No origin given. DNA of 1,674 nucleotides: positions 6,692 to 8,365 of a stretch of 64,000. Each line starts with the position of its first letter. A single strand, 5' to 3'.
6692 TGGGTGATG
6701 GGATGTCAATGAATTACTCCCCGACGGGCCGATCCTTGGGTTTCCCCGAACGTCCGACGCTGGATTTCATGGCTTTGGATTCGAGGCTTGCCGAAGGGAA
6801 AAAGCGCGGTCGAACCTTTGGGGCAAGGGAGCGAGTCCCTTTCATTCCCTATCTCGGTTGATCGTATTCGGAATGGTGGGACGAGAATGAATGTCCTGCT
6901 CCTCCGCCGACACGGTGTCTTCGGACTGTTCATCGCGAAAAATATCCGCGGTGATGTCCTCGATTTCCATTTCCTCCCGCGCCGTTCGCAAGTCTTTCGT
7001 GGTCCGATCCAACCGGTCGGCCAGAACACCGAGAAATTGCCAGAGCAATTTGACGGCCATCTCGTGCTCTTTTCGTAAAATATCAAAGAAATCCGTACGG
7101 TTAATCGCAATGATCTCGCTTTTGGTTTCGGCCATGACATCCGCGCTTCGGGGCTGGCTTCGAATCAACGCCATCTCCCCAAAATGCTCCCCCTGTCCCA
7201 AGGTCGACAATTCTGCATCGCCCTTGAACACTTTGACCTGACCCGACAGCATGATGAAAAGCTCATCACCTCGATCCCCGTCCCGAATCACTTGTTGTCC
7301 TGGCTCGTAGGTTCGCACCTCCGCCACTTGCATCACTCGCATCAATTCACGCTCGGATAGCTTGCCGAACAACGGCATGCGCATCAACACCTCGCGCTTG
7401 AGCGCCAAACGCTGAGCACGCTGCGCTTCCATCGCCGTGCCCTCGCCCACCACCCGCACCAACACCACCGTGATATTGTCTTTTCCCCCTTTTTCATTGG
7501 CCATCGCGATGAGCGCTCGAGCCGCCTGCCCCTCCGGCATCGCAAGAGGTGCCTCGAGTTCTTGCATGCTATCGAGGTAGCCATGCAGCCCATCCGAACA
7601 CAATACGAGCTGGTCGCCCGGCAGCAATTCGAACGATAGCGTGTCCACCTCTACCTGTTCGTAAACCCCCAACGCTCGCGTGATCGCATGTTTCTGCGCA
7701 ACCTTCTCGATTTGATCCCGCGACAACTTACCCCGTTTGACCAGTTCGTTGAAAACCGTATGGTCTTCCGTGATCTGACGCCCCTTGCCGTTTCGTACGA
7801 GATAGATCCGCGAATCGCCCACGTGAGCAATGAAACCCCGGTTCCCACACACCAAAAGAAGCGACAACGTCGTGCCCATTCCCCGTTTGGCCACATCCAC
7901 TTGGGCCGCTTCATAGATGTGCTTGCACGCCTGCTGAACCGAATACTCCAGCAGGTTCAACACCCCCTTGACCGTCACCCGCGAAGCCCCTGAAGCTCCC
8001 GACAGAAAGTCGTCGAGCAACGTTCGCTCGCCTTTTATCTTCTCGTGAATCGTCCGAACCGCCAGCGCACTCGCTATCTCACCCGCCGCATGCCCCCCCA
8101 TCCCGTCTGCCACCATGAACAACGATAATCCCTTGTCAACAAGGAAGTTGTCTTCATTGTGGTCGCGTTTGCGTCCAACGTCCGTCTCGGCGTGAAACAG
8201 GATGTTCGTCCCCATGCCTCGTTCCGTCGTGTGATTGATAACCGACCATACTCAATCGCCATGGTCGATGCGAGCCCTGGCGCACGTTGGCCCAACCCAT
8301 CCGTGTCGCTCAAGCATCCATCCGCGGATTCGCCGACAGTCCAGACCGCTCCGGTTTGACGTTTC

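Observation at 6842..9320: Tandem cyclic-nucleotide-sensing proteins: PP2C phosphatase::cNMP fusion next to cNMP::DUF1003 membrane protein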

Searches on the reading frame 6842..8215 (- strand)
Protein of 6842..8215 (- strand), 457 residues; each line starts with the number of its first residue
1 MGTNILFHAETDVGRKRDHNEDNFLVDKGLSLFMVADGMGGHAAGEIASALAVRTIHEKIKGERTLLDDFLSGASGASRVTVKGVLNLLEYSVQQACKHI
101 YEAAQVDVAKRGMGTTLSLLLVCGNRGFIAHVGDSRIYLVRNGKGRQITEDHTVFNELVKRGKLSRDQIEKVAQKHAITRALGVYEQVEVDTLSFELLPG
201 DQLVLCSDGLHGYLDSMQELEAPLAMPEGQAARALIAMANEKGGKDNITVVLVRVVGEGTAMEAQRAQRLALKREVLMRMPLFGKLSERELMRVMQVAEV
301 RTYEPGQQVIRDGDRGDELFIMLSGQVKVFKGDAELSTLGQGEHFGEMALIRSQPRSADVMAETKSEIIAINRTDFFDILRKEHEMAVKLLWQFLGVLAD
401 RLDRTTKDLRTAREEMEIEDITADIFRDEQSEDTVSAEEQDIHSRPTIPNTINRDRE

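Call 3: search_protein_families(library=pfam, proteins=[window:6842-8215:-], max_evalue=0.01)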
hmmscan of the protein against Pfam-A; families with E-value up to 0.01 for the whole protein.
window:6842-8215:- (457 aa): 4 families
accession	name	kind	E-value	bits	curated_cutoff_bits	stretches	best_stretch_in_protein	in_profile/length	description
PF00027.35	cNMP_binding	-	3e-22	78.8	27.5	1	301-382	2-88/89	Cyclic nucleotide-binding domain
PF13672.11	PP2C_2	-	1.5e-16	61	24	1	16-217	8-181/209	Protein phosphatase 2C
PF00481.26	PP2C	-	9.5e-11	42.3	20.3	1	31-189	35-181/255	Protein phosphatase 2C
PF07228.17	SpoIIE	-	2.3e-07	31.4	25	1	170-255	93-191/192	Stage II sporulation protein E (SpoIIE)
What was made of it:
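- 7016..7390 (-): CNB domain of A (residues about 276-400), followed by a strongly conserved C-helix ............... PF00027 3e-22 (call 3).
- Checked: ORF 6842-8215 (457 aa): Pfam PP2C_2 1.5e-16, PP2C 9.5e-11, and cNMP_binding 3e-22 at residues 301-382 (call 3).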

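Call 4: search_protein_families(library=ncbifam, proteins=[window:6842-8215:-], max_evalue=0.01)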
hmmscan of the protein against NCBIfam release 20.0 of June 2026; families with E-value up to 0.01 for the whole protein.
window:6842-8215:- (457 aa): 9 families
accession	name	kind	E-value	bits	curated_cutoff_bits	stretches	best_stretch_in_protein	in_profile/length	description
NF033484.1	Stp1_PP2C_phos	equivalog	7e-69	231.9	230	1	11-253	2-231/232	Stp1/IreP family PP2C-type Ser/Thr phosphatase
NF011149.0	PRK14559.1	equivalog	1e-35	123.6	374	1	9-255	376-631/642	serine/threonine phosphatase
NF008732.0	PRK11753.1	equivalog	3.4e-13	49.5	266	1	288-409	13-136/214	cAMP-activated global transcriptional regulator CRP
TIGR03896.1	cyc_nuc_ocin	subfamily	2.4e-11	43.6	161.05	1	295-409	5-128/317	bacteriocin-type transport-associated protein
NF041163.2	encap_f2b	equivalog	6e-10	38.8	400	1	247-389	43-192/450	family 2B encapsulin nanocompartment shell protein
NF058543.1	ActPatMycb56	equivalog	4.6e-07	29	460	1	281-366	2-91/317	acetyltransferase Pat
NF006901.0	PRK09392.1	equivalog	6.4e-07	28.9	211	1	276-390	8-126/236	transcriptional activator FtrB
NF050815.1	TransActFtrBCaul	equivalog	0.00073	18.9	300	1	277-398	11-136/251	transcriptional activator FtrB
TIGR02865.1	spore_II_E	equivalog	0.00096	17.3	490.8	1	168-255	668-763/764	stage II sporulation protein E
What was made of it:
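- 6842..8215 (-): Gene A: PP2C (PPM) Ser/Thr phosphatase with a C-terminal cNMP-binding domain, 457 aa. Pfam and NCBIfam hits (calls 3, 4).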

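Call 5: find_homologous_proteins(query=window:6842-8215:-)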
Query window:6842-8215:- (457 aa): 8000 proteins with E <= 0.001 among 8000 candidates; the best 120 are listed.
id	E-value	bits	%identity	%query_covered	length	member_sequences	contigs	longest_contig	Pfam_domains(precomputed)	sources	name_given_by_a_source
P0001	1.3e-293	991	100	100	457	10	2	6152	PF13672.12,PF00027.36,PF00481.27,PF07228.18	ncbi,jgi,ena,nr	ncbi:MAG TPA: Stp1/IreP family PP2C-type Ser/Thr phosphatase [Polyangiaceae bacterium]|nr:Stp1/IreP 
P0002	2.9e-235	799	81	98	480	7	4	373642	PF13672.12,PF00027.36,PF00481.27,PF07228.18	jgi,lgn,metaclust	metaclust:\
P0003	1.3e-234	797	80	99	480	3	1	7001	PF13672.12,PF00027.36,PF00481.27,PF07228.18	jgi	jgi:serine/threonine protein phosphatase PrpC/CRP-like cAMP-binding protein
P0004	1.2e-233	794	80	99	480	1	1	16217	PF13672.12,PF00027.36,PF00481.27,PF07228.18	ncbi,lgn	-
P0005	2.1e-227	773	80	98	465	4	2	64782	PF13672.12,PF00027.36,PF00481.27,PF07228.18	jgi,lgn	jgi:serine/threonine protein phosphatase PrpC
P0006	1.1e-224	764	82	93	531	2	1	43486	PF13672.12,PF00027.36,PF00481.27,PF07228.18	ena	-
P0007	7.5e-222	755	74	98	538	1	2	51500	PF13672.12,PF00027.36,PF00481.27,PF07228.18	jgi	jgi:PPM family protein phosphatase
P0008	3.4e-220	749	77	98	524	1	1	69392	PF13672.12,PF00027.36,PF00481.27,PF07228.18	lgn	-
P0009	4.2e-219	746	79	95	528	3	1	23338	PF13672.12,PF00027.36,PF00481.27,PF07228.18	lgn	-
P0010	4.6e-212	723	75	99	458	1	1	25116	PF13672.12,PF00027.36,PF00481.27,PF07228.18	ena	-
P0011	1.9e-202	691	71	97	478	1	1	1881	PF13672.12,PF00027.36,PF00481.27,PF07228.18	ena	-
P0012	1.9e-201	688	69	98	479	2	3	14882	PF13672.12,PF00027.36,PF00481.27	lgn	-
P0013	1.9e-201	688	73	97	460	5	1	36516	PF13672.12,PF00027.36,PF00481.27,PF07228.18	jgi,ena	-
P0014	1.6e-198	678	72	97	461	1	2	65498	PF13672.12,PF00027.36,PF00481.27,PF07228.18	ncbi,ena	-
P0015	3.5e-196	670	71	97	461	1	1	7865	PF13672.12,PF00027.36,PF00481.27,PF07228.18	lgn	-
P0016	9.0e-196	669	71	97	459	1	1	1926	PF13672.12,PF00027.36,PF00481.27,PF07228.18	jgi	jgi:serine/threonine protein phosphatase PrpC/CRP-like cAMP-binding protein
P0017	1.3e-193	662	72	93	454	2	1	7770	PF13672.12,PF00027.36,PF00481.27,PF07228.18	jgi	jgi:serine/threonine protein phosphatase PrpC/CRP-like cAMP-binding protein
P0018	3.4e-193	661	67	98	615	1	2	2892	PF13672.12,PF00027.36,PF00481.27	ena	-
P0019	5.4e-189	647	71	92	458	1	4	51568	PF13672.12,PF00027.36,PF00481.27,PF07228.18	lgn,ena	-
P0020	6.4e-189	646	69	98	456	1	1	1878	PF13672.12,PF00027.36,PF00481.27,PF07228.18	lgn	-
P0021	1.5e-188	645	68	98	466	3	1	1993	PF13672.12,PF00027.36,PF00481.27,PF07228.18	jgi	-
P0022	7.1e-187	640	68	97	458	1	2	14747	PF13672.12,PF00027.36,PF00481.27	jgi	jgi:serine/threonine protein phosphatase PrpC/CRP-like cAMP-binding protein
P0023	7.9e-186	636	69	93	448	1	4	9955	PF13672.12,PF00027.36,PF00481.27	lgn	-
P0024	1.4e-185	635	71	93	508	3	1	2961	PF13672.12,PF00027.36,PF00481.27,PF07228.18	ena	-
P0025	1.6e-185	635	68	97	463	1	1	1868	PF13672.12,PF00027.36,PF00481.27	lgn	-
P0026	2.7e-185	635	68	94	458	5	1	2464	PF13672.12,PF00027.36,PF00481.27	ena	-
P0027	5.0e-184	630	69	97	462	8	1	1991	PF13672.12,PF00027.36,PF00481.27,PF07228.18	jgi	-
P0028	6.8e-184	630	68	94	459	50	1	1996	PF13672.12,PF00027.36,PF00481.27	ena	-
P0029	9.6e-184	629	66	98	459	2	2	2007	PF13672.12,PF00027.36,PF00481.27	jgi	-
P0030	1.4e-183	629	65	98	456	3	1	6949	PF13672.12,PF00027.36,PF00481.27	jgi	-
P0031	1.4e-183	629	66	98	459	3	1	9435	PF13672.12,PF00027.36,PF00481.27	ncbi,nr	ncbi:MAG TPA: Stp1/IreP family PP2C-type Ser/Thr phosphatase [Polyangiaceae bacterium]|nr:Stp1/IreP 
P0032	1.5e-183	629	67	93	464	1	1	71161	PF13672.12,PF00027.36,PF00481.27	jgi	jgi:serine/threonine protein phosphatase PrpC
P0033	3.1e-183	628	66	97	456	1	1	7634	PF13672.12,PF00027.36,PF00481.27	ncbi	-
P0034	3.4e-183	628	67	94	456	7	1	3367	PF13672.12,PF00027.36,PF00481.27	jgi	jgi:PPM family protein phosphatase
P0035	3.8e-183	627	67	95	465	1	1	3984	PF13672.12,PF00027.36,PF00481.27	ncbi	ncbi:MAG: cyclic nucleotide-binding domain-containing protein [Polyangiaceae bacterium]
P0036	5.3e-183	627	69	97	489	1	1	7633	PF13672.12,PF00027.36,PF00481.27,PF07228.18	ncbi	-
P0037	2.1e-182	625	68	94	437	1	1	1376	PF13672.12,PF00027.36,PF00481.27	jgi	jgi:serine/threonine protein phosphatase PrpC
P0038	2.3e-182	625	66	97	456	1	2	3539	PF13672.12,PF00027.36,PF00481.27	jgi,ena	-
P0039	2.6e-182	625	65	98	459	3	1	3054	PF13672.12,PF00027.36,PF00481.27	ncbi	-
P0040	5.5e-182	624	67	93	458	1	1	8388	PF13672.12,PF00027.36,PF00481.27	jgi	jgi:serine/threonine protein phosphatase PrpC/CRP-like cAMP-binding protein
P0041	7.0e-182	623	69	93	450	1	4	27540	PF13672.12,PF00027.36,PF00481.27,PF07228.18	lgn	-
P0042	1.2e-181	623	70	93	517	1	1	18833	PF13672.12,PF00027.36,PF00481.27,PF07228.18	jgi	jgi:PPM family protein phosphatase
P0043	1.7e-181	622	66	94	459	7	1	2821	PF13672.12,PF00027.36,PF00481.27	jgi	-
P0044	2.0e-181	622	67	93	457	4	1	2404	PF13672.12,PF00027.36,PF00481.27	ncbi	-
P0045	4.3e-181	621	65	99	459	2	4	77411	PF13672.12,PF00027.36,PF00481.27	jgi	-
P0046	4.3e-181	621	66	95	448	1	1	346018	PF13672.12,PF00027.36,PF00481.27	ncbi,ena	-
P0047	9.2e-181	620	65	97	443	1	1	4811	PF13672.12,PF00027.36,PF00481.27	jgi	jgi:serine/threonine protein phosphatase PrpC/CRP-like cAMP-binding protein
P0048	1.0e-180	619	68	93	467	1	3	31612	PF13672.12,PF00027.36,PF00481.27,PF07228.18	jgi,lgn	jgi:serine/threonine protein phosphatase PrpC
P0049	1.3e-180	619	67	93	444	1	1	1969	PF13672.12,PF00027.36,PF00481.27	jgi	jgi:serine/threonine protein phosphatase PrpC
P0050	1.6e-180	619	68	93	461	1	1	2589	PF13672.12,PF00027.36,PF00481.27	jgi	-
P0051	1.7e-180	619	67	93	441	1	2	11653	PF13672.12,PF00027.36,PF00481.27,PF07228.18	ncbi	-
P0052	2.1e-180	618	68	92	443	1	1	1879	PF13672.12,PF00027.36,PF00481.27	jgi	jgi:serine/threonine protein phosphatase PrpC/CRP-like cAMP-binding protein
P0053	2.8e-180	618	64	98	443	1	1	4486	PF13672.12,PF00027.36,PF00481.27,PF07228.18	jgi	jgi:serine/threonine protein phosphatase PrpC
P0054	3.4e-180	618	67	94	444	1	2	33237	PF13672.12,PF00027.36,PF00481.27,PF07228.18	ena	-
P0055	3.9e-180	618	67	94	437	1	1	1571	PF13672.12,PF00027.36,PF00481.27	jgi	-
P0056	5.5e-180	617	66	93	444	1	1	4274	PF13672.12,PF00027.36,PF00481.27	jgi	jgi:serine/threonine protein phosphatase PrpC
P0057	8.4e-180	616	66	97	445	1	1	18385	PF13672.12,PF00027.36,PF00481.27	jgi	jgi:serine/threonine protein phosphatase PrpC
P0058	1.4e-179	616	66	93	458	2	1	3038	PF13672.12,PF00027.36,PF00481.27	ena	-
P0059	1.5e-179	616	66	95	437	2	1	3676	PF13672.12,PF00027.36,PF00481.27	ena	-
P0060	1.7e-179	615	65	99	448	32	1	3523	PF13672.12,PF00027.36,PF00481.27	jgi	jgi:serine/threonine protein phosphatase PrpC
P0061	2.2e-179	615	67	94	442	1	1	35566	PF13672.12,PF00027.36,PF00481.27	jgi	jgi:serine/threonine protein phosphatase PrpC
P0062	2.8e-179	615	67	93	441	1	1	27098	PF13672.12,PF00027.36,PF00481.27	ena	-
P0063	3.0e-179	615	64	99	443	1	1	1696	PF13672.12,PF00027.36,PF00481.27,PF07228.18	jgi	jgi:serine/threonine protein phosphatase PrpC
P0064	3.7e-179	614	68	94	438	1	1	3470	PF13672.12,PF00027.36,PF00481.27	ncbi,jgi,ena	jgi:serine/threonine protein phosphatase PrpC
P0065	4.1e-179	614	67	93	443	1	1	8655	PF13672.12,PF00027.36,PF00481.27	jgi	jgi:serine/threonine protein phosphatase PrpC/CRP-like cAMP-binding protein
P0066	4.1e-179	614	66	94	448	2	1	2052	PF13672.12,PF00027.36,PF00481.27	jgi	jgi:PPM family protein phosphatase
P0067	4.3e-179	614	67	93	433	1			PF13672.12,PF00027.36,PF00481.27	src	-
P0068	5.2e-179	614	68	94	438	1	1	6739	PF13672.12,PF00027.36,PF00481.27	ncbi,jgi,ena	jgi:serine/threonine protein phosphatase PrpC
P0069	5.8e-179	614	67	93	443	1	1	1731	PF13672.12,PF00027.36,PF00481.27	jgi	jgi:serine/threonine protein phosphatase PrpC/CRP-like cAMP-binding protein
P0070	7.1e-179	613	67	94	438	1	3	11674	PF13672.12,PF00027.36,PF00481.27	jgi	jgi:serine/threonine protein phosphatase PrpC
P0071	7.1e-179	613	64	97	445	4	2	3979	PF13672.12,PF00027.36,PF00481.27,PF07228.18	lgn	-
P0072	7.7e-179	613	67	92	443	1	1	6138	PF13672.12,PF00027.36,PF00481.27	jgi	jgi:serine/threonine protein phosphatase PrpC/CRP-like cAMP-binding protein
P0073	7.9e-179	613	67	93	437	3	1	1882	PF13672.12,PF00027.36,PF00481.27,PF07228.18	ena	-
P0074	8.5e-179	613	67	93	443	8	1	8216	PF13672.12,PF00027.36,PF00481.27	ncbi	-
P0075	1.0e-178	613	65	96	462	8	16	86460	PF13672.12,PF00027.36,PF00481.27,PF07228.18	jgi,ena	-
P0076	1.0e-178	613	67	94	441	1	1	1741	PF13672.12,PF00027.36,PF00481.27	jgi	jgi:serine/threonine protein phosphatase PrpC/CRP-like cAMP-binding protein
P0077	1.1e-178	613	64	99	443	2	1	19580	PF13672.12,PF00027.36,PF00481.27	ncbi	ncbi:MAG TPA: Stp1/IreP family PP2C-type Ser/Thr phosphatase [Polyangiaceae bacterium]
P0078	1.3e-178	612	67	93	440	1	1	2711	PF13672.12,PF00027.36,PF00481.27,PF07228.18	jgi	-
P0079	1.4e-178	612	67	93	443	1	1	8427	PF13672.12,PF00027.36,PF00481.27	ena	-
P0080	1.9e-178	612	64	98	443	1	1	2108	PF13672.12,PF00027.36,PF00481.27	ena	-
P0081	2.1e-178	612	66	95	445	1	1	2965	PF13672.12,PF00027.36,PF00481.27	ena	-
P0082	2.2e-178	612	67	93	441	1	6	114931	PF13672.12,PF00027.36,PF00481.27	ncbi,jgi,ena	jgi:serine/threonine protein phosphatase PrpC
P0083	2.3e-178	612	66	94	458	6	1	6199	PF13672.12,PF00027.36,PF00481.27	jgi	jgi:serine/threonine protein phosphatase PrpC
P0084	2.4e-178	612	66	95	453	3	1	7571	PF13672.12,PF00027.36,PF00481.27,PF07228.18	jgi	jgi:serine/threonine protein phosphatase PrpC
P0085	2.7e-178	611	64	99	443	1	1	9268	PF13672.12,PF00027.36,PF00481.27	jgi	jgi:serine/threonine protein phosphatase PrpC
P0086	2.8e-178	611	64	98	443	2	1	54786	PF13672.12,PF00027.36,PF00481.27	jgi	jgi:serine/threonine protein phosphatase PrpC/CRP-like cAMP-binding protein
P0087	2.9e-178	611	64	99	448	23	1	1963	PF13672.12,PF00027.36,PF00481.27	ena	-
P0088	2.9e-178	611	63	99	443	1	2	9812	PF13672.12,PF00027.36,PF00481.27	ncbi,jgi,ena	-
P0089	2.9e-178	611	65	95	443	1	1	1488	PF13672.12,PF00027.36,PF00481.27,PF07228.18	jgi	jgi:serine/threonine protein phosphatase PrpC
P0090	3.4e-178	611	66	93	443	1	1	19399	PF13672.12,PF00027.36,PF00481.27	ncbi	ncbi:MAG TPA: cyclic nucleotide-binding domain-containing protein [Polyangiaceae bacterium]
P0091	3.5e-178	611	67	94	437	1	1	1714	PF13672.12,PF00027.36,PF00481.27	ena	-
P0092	3.6e-178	611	65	94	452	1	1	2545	PF13672.12,PF00027.36,PF00481.27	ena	-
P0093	4.1e-178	611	64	98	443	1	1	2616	PF13672.12,PF00027.36,PF00481.27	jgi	jgi:serine/threonine protein phosphatase PrpC/CRP-like cAMP-binding protein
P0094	5.0e-178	611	64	98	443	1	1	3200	PF13672.12,PF00027.36,PF00481.27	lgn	-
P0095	5.2e-178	611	64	98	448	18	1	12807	PF13672.12,PF00027.36,PF00481.27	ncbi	-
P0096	5.4e-178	610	66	96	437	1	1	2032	PF13672.12,PF00027.36,PF00481.27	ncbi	-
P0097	5.6e-178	610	66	94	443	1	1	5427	PF13672.12,PF00027.36,PF00481.27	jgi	jgi:serine/threonine protein phosphatase PrpC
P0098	5.7e-178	610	65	93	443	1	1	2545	PF13672.12,PF00027.36,PF00481.27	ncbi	-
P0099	5.9e-178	610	67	93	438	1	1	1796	PF13672.12,PF00027.36,PF00481.27,PF07228.18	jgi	jgi:serine/threonine protein phosphatase PrpC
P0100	6.9e-178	610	66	93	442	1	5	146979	PF13672.12,PF00027.36,PF00481.27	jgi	jgi:serine/threonine protein phosphatase PrpC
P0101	8.4e-178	610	66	93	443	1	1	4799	PF13672.12,PF00027.36,PF00481.27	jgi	jgi:PPM family protein phosphatase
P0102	8.5e-178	610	63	99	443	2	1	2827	PF13672.12,PF00027.36,PF00481.27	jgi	-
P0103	1.6e-177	609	66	92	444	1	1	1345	PF13672.12,PF00027.36,PF00481.27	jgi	jgi:serine/threonine protein phosphatase PrpC/CRP-like cAMP-binding protein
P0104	1.7e-177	609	62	99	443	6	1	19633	PF13672.12,PF00027.36,PF00481.27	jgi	jgi:serine/threonine protein phosphatase PrpC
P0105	1.8e-177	609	66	94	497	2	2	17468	PF13672.12,PF00027.36,PF00481.27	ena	-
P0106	1.9e-177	609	65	94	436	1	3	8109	PF13672.12,PF00027.36,PF00481.27,PF07228.18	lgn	-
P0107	2.8e-177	608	67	93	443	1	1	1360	PF13672.12,PF00027.36,PF00481.27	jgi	jgi:serine/threonine protein phosphatase PrpC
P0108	2.8e-177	608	65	96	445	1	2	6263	PF13672.12,PF00027.36,PF00481.27,PF07228.18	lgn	-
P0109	3.1e-177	608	63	97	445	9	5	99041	PF13672.12,PF00027.36,PF00481.27,PF07228.18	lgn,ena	-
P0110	3.1e-177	608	65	94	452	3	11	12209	PF13672.12,PF00027.36,PF00481.27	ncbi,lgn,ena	-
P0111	3.2e-177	608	66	93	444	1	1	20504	PF13672.12,PF00027.36,PF00481.27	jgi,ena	jgi:serine/threonine protein phosphatase PrpC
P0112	3.2e-177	608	66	93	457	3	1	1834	PF13672.12,PF00027.36,PF00481.27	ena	-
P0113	3.2e-177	608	66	94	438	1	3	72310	PF13672.12,PF00027.36,PF00481.27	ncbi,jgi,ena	jgi:serine/threonine protein phosphatase PrpC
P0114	3.3e-177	608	66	93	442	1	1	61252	PF13672.12,PF00027.36,PF00481.27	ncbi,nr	ncbi:MAG: Stp1/IreP family PP2C-type Ser/Thr phosphatase [Deltaproteobacteria bacterium]|nr:Stp1/Ire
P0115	3.8e-177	608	65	96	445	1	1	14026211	PF13672.12,PF00027.36,PF00481.27,PF07228.18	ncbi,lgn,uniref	ncbi:Stp1/IreP family PP2C-type Ser/Thr phosphatase [Sorangium sp. So ce1078]|uniref:Stp1/IreP famil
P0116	4.3e-177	607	67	94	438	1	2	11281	PF13672.12,PF00027.36,PF00481.27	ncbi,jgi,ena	jgi:serine/threonine protein phosphatase PrpC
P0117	4.7e-177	607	65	94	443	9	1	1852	PF13672.12,PF00027.36,PF00481.27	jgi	jgi:serine/threonine protein phosphatase PrpC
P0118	5.0e-177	607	65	93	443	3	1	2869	PF13672.12,PF00027.36,PF00481.27,PF07228.18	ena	-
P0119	5.0e-177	607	65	94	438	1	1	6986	PF13672.12,PF00027.36,PF00481.27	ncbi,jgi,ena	jgi:serine/threonine protein phosphatase PrpC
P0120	5.3e-177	607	65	93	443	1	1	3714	PF13672.12,PF00027.36,PF00481.27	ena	-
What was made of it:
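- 6842..8215 (-): A 100% identical protein, P0001, is in NCBI as 'Stp1/IreP family PP2C-type Ser/Thr phosphatase [Polyangiaceae bacterium]' (call 5).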

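Call 8: find_encoding_contigs(protein=P0115, flank=8000, max_places=3)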
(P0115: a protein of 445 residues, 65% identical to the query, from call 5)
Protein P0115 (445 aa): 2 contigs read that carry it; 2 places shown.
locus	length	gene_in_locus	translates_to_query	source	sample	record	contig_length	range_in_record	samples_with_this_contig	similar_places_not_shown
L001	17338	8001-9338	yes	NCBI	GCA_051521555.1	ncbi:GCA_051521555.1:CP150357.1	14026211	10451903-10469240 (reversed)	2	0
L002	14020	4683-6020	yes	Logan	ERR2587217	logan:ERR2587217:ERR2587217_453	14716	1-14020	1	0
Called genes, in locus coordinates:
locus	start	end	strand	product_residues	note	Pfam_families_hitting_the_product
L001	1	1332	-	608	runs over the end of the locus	PF23545:Zn_ribbon_HMPTM, PF04055:Radical_SAM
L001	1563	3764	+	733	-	PF13646:HEAT_2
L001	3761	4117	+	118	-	PF02609:Exonuc_VII_S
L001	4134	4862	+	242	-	PF00994:MoCF_biosynth, PF24102:FLAD1_M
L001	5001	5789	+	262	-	PF20582:UPF0758_N, PF04002:RadC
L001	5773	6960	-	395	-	PF23914:TPR_CcmH_CycH, PF24575:TPR_Slam (faint), PF13432:TPR_16 (weak), PF13428:TPR_14 (weak), PF13432:TPR_16, PF12895:ANAPC3 (weak), PF13432:TPR_16 (weak), PF14559:TPR_19 (weak), +6 more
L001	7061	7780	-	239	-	-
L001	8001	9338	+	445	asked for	PF00481:PP2C, PF13672:PP2C_2, PF07228:SpoIIE (faint), PF00027:cNMP_binding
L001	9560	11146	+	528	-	-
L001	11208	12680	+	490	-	-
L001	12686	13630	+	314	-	PF00849:PseudoU_synth_2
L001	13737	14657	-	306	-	PF01551:Peptidase_M23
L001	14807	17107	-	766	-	PF13620:CarboxypepD_reg, PF09587:PGA_cap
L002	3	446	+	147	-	?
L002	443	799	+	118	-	PF02609:Exonuc_VII_S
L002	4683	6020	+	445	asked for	PF00481:PP2C, PF13672:PP2C_2, PF07228:SpoIIE (faint), PF00027:cNMP_binding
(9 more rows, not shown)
